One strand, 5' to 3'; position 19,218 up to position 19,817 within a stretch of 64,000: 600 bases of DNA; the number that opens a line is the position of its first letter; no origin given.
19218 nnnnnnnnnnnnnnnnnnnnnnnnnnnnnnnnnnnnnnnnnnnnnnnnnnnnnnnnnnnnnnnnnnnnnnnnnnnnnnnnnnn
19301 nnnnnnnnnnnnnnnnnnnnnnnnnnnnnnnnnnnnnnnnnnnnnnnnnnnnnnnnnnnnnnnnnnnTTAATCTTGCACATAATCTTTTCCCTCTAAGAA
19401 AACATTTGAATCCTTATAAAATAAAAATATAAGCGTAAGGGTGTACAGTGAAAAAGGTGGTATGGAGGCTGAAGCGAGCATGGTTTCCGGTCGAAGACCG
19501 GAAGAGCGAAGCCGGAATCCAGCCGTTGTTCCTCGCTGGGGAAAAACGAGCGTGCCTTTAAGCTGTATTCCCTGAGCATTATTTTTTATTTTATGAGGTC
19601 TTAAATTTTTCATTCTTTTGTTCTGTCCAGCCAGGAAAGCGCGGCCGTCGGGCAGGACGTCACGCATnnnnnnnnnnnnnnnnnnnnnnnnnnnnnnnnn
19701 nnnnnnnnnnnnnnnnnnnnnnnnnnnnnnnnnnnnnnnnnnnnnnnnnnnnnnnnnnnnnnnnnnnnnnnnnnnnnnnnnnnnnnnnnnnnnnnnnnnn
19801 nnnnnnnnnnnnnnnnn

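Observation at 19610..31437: Candidate undescribed electron-transfer module linking a cytoplasmic Stn/Hnd-like NAD(P)H flavoprotein complex, NapH/NapG-like ferredoxins and periplasmic beta-propellers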

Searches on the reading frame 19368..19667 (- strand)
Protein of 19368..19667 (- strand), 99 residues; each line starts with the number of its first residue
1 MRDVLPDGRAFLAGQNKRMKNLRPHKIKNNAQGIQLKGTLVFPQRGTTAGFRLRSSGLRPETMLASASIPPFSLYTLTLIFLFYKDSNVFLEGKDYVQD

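Call 4: search_protein_families(library=pfam, proteins=[window:19368-19667:-], max_evalue=0.01)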
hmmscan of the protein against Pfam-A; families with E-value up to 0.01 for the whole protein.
window:19368-19667:- (99 aa): 0 families

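Call 5: search_protein_families(library=ncbifam, proteins=[window:19368-19667:-], max_evalue=0.01)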
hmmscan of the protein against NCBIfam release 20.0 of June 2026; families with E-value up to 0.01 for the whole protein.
window:19368-19667:- (99 aa): 0 families
